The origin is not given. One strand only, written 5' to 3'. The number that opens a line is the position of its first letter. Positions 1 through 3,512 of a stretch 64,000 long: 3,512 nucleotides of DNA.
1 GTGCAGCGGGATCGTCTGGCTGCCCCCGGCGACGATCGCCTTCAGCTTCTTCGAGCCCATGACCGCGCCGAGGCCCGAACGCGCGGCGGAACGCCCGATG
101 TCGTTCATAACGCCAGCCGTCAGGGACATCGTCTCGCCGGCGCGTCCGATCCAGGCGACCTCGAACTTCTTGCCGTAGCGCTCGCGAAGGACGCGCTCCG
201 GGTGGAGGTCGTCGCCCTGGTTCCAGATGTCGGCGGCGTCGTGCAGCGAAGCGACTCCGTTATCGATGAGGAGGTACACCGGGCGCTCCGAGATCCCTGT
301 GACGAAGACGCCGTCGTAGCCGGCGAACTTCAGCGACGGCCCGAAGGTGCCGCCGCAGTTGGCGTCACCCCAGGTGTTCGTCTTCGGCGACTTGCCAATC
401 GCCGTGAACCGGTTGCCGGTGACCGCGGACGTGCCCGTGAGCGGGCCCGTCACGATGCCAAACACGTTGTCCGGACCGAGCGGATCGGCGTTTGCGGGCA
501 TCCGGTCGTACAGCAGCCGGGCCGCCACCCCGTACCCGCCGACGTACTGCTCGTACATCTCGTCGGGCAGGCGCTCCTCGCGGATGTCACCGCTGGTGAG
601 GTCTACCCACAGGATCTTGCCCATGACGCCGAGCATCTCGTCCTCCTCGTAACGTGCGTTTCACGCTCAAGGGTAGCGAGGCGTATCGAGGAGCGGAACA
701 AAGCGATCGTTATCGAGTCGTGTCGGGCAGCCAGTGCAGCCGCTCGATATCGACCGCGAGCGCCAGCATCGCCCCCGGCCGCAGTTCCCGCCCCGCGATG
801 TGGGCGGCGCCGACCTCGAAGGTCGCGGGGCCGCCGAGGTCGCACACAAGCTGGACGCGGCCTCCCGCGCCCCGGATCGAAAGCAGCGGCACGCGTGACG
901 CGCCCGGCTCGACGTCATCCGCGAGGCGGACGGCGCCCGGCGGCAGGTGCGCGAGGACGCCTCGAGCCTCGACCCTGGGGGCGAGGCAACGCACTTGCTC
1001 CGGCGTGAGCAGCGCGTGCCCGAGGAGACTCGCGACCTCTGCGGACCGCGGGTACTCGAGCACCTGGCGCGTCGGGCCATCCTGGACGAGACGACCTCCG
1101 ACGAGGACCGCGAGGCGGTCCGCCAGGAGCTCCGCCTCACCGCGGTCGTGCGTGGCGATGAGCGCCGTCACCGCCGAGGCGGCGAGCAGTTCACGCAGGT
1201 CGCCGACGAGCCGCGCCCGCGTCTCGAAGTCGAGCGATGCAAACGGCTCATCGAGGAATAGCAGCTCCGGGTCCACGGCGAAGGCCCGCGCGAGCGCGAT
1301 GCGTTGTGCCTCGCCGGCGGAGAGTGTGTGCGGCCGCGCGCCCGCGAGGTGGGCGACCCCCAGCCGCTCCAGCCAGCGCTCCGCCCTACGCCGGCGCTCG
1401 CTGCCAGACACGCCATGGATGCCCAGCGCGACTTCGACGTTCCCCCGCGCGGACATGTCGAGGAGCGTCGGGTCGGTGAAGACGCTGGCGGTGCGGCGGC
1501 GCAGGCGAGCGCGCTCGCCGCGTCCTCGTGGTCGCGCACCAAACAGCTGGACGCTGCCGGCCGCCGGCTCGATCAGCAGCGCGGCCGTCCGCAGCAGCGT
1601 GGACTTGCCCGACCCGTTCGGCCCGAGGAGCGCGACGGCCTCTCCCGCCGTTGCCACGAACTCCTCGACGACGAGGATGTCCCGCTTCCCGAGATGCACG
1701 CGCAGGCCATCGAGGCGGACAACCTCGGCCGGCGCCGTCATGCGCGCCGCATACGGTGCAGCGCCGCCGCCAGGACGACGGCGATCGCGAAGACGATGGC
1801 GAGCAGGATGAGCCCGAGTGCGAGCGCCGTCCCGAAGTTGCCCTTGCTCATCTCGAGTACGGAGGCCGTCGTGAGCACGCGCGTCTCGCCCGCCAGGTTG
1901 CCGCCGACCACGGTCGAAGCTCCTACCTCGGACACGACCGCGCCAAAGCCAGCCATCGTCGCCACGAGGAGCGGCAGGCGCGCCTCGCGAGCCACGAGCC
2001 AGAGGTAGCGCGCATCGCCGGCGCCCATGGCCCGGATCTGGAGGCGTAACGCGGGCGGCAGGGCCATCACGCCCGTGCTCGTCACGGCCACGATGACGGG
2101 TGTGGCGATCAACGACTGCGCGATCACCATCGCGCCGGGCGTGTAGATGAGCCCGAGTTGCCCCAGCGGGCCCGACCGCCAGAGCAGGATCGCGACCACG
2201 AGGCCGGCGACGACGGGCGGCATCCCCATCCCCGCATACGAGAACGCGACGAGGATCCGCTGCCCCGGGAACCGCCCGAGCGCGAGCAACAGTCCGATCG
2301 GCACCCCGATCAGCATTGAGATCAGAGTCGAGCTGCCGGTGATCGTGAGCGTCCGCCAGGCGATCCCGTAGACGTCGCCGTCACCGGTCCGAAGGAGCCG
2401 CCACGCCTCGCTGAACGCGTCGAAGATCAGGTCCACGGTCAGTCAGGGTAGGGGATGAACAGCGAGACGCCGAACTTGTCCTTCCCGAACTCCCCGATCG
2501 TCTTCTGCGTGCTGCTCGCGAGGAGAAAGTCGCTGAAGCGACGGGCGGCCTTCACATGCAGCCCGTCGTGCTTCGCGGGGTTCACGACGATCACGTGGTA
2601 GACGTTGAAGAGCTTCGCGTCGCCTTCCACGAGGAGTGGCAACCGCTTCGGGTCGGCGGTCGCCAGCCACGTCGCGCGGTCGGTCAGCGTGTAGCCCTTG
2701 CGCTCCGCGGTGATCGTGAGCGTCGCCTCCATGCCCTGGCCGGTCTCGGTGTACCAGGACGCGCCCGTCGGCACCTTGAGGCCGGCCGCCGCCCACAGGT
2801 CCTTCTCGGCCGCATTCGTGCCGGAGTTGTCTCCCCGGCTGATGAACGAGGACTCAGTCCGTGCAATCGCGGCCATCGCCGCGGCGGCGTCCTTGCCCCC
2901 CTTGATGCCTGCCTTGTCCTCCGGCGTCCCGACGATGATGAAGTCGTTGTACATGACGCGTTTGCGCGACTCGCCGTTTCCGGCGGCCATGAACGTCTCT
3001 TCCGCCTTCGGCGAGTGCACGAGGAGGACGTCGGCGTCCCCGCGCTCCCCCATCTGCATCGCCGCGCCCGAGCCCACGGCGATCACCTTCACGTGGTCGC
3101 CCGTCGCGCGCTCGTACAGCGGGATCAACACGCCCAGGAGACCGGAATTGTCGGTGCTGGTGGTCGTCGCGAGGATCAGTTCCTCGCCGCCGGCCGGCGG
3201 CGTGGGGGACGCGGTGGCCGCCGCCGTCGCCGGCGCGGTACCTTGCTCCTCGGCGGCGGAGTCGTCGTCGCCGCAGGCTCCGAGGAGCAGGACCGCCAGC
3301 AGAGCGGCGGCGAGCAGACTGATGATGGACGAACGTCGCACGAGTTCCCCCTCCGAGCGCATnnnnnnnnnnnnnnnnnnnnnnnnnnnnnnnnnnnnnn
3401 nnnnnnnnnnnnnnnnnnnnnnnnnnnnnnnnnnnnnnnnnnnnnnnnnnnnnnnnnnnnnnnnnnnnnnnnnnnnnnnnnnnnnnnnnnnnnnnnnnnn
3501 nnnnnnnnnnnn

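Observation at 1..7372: Tungsten-cofactor island: second AOR paralog, tupABC with TTTS-motif TupA, divergent ModE-like regulator, and two translationally coupled MoeA genes (one MoeA-PBP fusion)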

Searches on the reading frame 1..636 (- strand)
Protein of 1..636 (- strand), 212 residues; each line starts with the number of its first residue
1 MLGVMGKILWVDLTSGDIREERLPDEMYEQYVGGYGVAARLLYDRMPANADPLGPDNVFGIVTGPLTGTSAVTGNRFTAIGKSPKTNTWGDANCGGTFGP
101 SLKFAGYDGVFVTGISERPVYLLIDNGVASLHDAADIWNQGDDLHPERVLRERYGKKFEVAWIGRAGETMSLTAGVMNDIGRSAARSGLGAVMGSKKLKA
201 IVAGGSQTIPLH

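Call 5: search_protein_families(library=pfam, proteins=[window:1-636:-], max_evalue=0.001)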
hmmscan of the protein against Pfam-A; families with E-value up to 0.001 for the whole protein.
window:1-636:- (212 aa): 1 family
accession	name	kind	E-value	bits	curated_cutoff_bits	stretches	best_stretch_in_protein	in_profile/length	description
PF02730.20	AFOR_N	-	1.5e-70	237.5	29.8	1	6-205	1-198/199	Aldehyde ferredoxin oxidoreductase, N-terminal domain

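Call 6: search_protein_families(library=ncbifam, proteins=[window:1-636:-], max_evalue=0.001)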
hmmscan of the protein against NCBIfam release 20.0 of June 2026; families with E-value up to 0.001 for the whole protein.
window:1-636:- (212 aa): 2 families
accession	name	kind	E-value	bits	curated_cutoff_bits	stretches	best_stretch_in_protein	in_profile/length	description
NF007354.0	PRK09849.1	equivalog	3.7e-49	167.9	868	1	3-209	7-210/703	aldehyde ferredoxin oxidoreductase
NF040818.1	GAPOR_Arch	equivalog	0.0007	18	1300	1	34-128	30-122/654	glyceraldehyde-3-phosphate:ferredoxin oxidoreductase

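Call 40: search_solved_structures(query=window:1-636:-, max_evalue=0.00001)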
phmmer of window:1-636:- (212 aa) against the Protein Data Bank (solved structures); distinct sequences matched with E-value up to 0.00001: 9.
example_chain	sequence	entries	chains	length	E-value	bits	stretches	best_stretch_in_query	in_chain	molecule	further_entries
1aor_A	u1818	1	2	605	1e-48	169.3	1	1-211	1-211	ALDEHYDE FERREDOXIN OXIDOREDUCTASE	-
9mqx_D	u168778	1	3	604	6.3e-45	156.9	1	1-209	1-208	Aldehyde:ferredoxin oxidoreductase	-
8c0z_A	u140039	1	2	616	3.4e-43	151.2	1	5-207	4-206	Aldehyde:ferredoxin oxidoreductase,tungsten-containing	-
9q1t_A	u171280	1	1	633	3.9e-42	147.7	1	6-207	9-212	Tungsten-dependent aldehyde oxidoreductase WOR83 from Haloferax volcanii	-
9g7j_A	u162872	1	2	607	1.4e-40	142.7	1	1-209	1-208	Aldehyde ferredoxin oxidoreductase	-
1b25_A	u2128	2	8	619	2.9e-40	141.6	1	1-211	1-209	PROTEIN (FORMALDEHYDE FERREDOXIN OXIDOREDUCTASE) | FORMALDEHYDE FERREDOXIN OXIDOREDUCTASE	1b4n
4z3w_A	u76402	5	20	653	3.8e-33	118.4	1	6-208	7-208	Benzoyl-CoA reductase, putative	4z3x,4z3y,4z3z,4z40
6x6u_A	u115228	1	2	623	3.1e-30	108.8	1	4-210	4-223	Formaldehyde:ferredoxin oxidoreductase wor5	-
6x1o_A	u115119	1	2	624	3.2e-30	108.8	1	4-210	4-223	Formaldehyde:ferredoxin oxidoreductase wor5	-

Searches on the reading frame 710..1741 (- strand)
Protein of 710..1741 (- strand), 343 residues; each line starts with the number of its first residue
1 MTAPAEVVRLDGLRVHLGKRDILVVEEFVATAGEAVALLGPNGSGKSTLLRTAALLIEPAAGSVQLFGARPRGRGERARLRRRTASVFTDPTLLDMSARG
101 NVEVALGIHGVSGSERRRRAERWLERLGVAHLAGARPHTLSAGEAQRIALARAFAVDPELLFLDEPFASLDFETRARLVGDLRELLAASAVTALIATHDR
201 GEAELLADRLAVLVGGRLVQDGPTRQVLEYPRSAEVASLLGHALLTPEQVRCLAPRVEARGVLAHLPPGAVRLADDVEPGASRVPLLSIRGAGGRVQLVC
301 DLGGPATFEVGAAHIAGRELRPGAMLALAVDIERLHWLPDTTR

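Call 5: search_protein_families(library=pfam, proteins=[window:710-1741:-], max_evalue=0.001)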
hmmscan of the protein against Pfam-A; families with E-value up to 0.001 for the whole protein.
window:710-1741:- (343 aa): 4 families
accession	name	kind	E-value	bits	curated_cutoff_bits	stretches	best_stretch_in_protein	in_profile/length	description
PF00005.33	ABC_tran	-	5.4e-28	98.7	25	1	31-168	9-137/137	ABC transporter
PF13304.12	AAA_21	-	1.2e-11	45.7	27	2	37-111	3-83/304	AAA domain, putative AbiEii toxin, Type IV TA system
PF13555.12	AAA_29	-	0.00022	21.4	27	1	32-60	22-49/61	P-loop containing region of AAA domain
PF02463.25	SMC_N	-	0.00025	21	40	0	34-50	25-41/220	RecF/RecN/SMC N terminal domain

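Call 6: search_protein_families(library=ncbifam, proteins=[window:710-1741:-], max_evalue=0.001)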
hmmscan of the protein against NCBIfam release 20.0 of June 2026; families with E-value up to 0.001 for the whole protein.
window:710-1741:- (343 aa): 186 families (the best 25 are shown)
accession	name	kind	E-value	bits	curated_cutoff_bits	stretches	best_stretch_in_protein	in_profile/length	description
TIGR00968.1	3a0106s01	subfamily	8.4e-42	143.3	342.75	1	22-242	15-233/237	sulfate ABC transporter ATP-binding protein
TIGR03265.1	PhnT2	equivalog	1.6e-41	142.7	457.7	1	10-249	7-244/353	putative 2-aminoethylphosphonate ABC transporter ATP-binding protein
NF040840.2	tungstate_WtpC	equivalog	4.3e-40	138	440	1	31-242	24-233/347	tungstate ABC transporter ATP-binding protein WtpC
TIGR01187.1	potA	subfamily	5.7e-39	134.1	355.6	1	38-243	1-204/325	polyamine ABC transporter ATP-binding protein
NF006987.0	PRK09452.1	equivalog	5.6e-38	130.6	482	1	5-247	15-255/378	spermidine/putrescine ABC transporter ATP-binding protein PotA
TIGR03258.1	PhnT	equivalog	2.9e-37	128.5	499.15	1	7-263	8-260/359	2-aminoethylphosphonate ABC transport system ATP-binding subunit PhnT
TIGR03873.1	F420-0_ABC_ATP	hypoth_equivalog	5.5e-37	127.4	372.4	1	9-244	3-241/256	putative F420-0 ABC transporter ATP-binding protein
TIGR03864.1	PQQ_ABC_ATP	hypoth_equivalog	1.3e-36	126.2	302.25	1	10-236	4-228/236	ABC transporter, ATP-binding subunit, PQQ-dependent alcohol dehydrogenase system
TIGR01186.1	proV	subfamily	2e-36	125.8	326.6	1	30-241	16-231/363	betaine/proline/choline family ABC transporter ATP-binding protein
NF010068.0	PRK13548.1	equivalog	4.5e-36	124.3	261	1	7-230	5-233/261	heme ABC transporter ATP-binding protein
NF040933.2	ABC_arch_GlcV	equivalog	1.8e-35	122.5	450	1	31-243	30-245/357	glucose ABC transporter ATP-binding protein GlcV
NF008653.0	PRK11650.1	subfamily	4.7e-35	121.3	432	1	28-242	25-237/357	sn-glycerol-3-phosphate ABC transporter ATP-binding protein UgpC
TIGR01188.1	drrA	subfamily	8.1e-35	120.6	312.45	1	30-225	16-209/302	daunorubicin resistance ABC transporter, ATP-binding protein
TIGR02142.1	modC_ABC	equivalog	2e-34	119.4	285.05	1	30-231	20-223/353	molybdenum ABC transporter ATP-binding protein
TIGR04520.1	ECF_ATPase_1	equivalog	3.2e-34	118.6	315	1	29-231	24-227/269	energy-coupling factor transporter ATPase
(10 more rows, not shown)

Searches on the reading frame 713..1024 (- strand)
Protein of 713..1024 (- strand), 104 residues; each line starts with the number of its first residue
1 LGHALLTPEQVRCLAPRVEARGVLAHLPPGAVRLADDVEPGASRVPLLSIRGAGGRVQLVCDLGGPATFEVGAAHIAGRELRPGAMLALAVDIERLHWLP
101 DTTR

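Call 49: search_protein_families(library=pfam, proteins=[window:713-1024:-], max_evalue=10)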
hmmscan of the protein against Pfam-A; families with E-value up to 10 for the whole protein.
window:713-1024:- (104 aa): 1 family
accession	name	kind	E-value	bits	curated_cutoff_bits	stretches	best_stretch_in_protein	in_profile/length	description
PF08402.16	TOBE_2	-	0.019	15.5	21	1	44-99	21-76/76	TOBE domain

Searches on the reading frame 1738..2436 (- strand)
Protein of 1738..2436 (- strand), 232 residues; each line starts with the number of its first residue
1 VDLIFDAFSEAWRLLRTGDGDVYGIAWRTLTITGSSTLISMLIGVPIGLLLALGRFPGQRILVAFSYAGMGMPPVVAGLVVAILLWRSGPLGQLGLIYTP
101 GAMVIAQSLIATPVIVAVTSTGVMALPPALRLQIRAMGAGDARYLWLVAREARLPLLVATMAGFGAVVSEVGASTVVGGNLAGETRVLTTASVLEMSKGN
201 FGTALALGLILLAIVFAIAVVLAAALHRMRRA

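Call 5: search_protein_families(library=pfam, proteins=[window:1738-2436:-], max_evalue=0.001)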
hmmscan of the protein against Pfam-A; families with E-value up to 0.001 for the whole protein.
window:1738-2436:- (232 aa): 1 family
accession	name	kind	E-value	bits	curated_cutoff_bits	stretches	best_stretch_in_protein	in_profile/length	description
PF00528.27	BPD_transp_1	-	8.4e-10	39.1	26.4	1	44-230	1-183/184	Binding-protein-dependent transport system inner membrane component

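Call 6: search_protein_families(library=ncbifam, proteins=[window:1738-2436:-], max_evalue=0.001)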
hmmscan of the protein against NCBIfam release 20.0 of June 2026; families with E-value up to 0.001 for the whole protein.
window:1738-2436:- (232 aa): 11 families
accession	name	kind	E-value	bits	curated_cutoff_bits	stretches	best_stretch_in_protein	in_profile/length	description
NF038017.1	ABC_perm1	subfamily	2.5e-67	226.4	100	1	29-212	1-184/184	ABC transporter permease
NF041773.1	tung_perm_TupB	equivalog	8.9e-43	146.7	320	1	1-229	1-228/230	tungstate ABC transporter permease TupB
TIGR01581.1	Mo_ABC_porter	hypoth_equivalog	3.6e-20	72.4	210.3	1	28-220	25-224/225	ABC transporter permease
TIGR02141.1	modB_ABC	equivalog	3e-18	66.2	182.6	1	29-225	3-203/208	molybdate ABC transporter permease subunit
TIGR00969.1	3a0106s02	subfamily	1.4e-11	44.3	240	1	18-221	55-265/272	sulfate ABC transporter permease subunit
NF006939.0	PRK09421.1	equivalog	7.5e-11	41.9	262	1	29-226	15-220/230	molybdate ABC transporter permease subunit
TIGR02140.1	permease_CysW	equivalog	1.2e-10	41.4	329.1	1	27-227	50-256/261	sulfate ABC transporter permease subunit CysW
TIGR02139.1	permease_CysT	equivalog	5.9e-09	35.9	246.1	1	29-225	55-258/265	sulfate ABC transporter permease subunit CysT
NF040839.1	tungstate_WtpB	equivalog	8.3e-08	32.2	340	1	22-214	42-238/251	tungstate ABC transporter permease WtpB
NF008208.0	PRK10971.1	equivalog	9.7e-07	28.5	415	1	29-229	63-270/277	sulfate/thiosulfate ABC transporter permease CysT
NF008620.0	PRK11602.1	equivalog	3.7e-06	26.3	442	1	18-223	58-269/291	sulfate/thiosulfate ABC transporter permease CysW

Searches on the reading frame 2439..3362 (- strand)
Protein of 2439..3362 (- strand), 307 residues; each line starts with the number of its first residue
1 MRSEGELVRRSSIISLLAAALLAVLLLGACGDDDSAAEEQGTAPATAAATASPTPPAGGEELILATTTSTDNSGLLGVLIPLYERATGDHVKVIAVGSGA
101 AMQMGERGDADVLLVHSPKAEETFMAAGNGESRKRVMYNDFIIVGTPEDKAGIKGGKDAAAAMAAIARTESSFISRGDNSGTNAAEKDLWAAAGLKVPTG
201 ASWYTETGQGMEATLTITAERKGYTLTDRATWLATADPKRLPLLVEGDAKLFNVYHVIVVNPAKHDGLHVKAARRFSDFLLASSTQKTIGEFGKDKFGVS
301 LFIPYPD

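Call 5: search_protein_families(library=pfam, proteins=[window:2439-3362:-], max_evalue=0.001)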
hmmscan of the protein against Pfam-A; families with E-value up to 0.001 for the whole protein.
window:2439-3362:- (307 aa): 2 families
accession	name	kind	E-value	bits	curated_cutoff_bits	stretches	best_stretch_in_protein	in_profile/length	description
PF12849.12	PBP_like_2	-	7.9e-43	147.6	27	1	54-282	11-265/267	PBP superfamily domain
PF13531.11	SBP_bac_11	-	7.1e-14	52.6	25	1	75-293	12-225/227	Bacterial extracellular solute-binding protein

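Call 6: search_protein_families(library=ncbifam, proteins=[window:2439-3362:-], max_evalue=0.001)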
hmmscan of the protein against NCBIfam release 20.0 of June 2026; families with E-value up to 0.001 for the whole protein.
window:2439-3362:- (307 aa): 3 families
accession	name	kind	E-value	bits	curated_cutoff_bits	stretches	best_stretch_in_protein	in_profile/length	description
NF041772.1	tung_bind_TupA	equivalog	1.3e-69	234.6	400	1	58-293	13-251/266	tungstate ABC transporter substrate-binding protein TupA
NF047631.1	SodCMycob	equivalog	0.00027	20.6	230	1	16-61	12-55/236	superoxide dismutase[Cu-Zn]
NF053526.1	Myco_lipo_LppK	equivalog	0.00067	19.7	125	0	9-57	2-50/167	lipoprotein LppK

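Call 8: search_solved_structures(query=window:2439-3362:-, max_evalue=0.001, show_alignments=3)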
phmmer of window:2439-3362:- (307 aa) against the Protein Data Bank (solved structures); distinct sequences matched with E-value up to 0.001: 5.
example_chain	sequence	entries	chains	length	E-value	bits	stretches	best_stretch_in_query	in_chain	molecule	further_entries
5my5_A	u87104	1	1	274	6.5e-63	215.9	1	61-304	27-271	ABC transporter periplasmic substrate-binding protein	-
3muq_A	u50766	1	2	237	2.4e-59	204.2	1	60-291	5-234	uncharacterized conserved protein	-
3lr1_A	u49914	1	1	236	3.2e-58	200.6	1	60-289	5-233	Tungstate ABC transporter, periplasmic tungstate-binding protein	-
3kn3_A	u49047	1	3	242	6.9e-57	196.2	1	60-292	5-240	PUTATIVE PERIPLASMIC PROTEIN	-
3cvg_A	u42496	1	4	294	1.1e-10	44.6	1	107-306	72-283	Putative metal binding protein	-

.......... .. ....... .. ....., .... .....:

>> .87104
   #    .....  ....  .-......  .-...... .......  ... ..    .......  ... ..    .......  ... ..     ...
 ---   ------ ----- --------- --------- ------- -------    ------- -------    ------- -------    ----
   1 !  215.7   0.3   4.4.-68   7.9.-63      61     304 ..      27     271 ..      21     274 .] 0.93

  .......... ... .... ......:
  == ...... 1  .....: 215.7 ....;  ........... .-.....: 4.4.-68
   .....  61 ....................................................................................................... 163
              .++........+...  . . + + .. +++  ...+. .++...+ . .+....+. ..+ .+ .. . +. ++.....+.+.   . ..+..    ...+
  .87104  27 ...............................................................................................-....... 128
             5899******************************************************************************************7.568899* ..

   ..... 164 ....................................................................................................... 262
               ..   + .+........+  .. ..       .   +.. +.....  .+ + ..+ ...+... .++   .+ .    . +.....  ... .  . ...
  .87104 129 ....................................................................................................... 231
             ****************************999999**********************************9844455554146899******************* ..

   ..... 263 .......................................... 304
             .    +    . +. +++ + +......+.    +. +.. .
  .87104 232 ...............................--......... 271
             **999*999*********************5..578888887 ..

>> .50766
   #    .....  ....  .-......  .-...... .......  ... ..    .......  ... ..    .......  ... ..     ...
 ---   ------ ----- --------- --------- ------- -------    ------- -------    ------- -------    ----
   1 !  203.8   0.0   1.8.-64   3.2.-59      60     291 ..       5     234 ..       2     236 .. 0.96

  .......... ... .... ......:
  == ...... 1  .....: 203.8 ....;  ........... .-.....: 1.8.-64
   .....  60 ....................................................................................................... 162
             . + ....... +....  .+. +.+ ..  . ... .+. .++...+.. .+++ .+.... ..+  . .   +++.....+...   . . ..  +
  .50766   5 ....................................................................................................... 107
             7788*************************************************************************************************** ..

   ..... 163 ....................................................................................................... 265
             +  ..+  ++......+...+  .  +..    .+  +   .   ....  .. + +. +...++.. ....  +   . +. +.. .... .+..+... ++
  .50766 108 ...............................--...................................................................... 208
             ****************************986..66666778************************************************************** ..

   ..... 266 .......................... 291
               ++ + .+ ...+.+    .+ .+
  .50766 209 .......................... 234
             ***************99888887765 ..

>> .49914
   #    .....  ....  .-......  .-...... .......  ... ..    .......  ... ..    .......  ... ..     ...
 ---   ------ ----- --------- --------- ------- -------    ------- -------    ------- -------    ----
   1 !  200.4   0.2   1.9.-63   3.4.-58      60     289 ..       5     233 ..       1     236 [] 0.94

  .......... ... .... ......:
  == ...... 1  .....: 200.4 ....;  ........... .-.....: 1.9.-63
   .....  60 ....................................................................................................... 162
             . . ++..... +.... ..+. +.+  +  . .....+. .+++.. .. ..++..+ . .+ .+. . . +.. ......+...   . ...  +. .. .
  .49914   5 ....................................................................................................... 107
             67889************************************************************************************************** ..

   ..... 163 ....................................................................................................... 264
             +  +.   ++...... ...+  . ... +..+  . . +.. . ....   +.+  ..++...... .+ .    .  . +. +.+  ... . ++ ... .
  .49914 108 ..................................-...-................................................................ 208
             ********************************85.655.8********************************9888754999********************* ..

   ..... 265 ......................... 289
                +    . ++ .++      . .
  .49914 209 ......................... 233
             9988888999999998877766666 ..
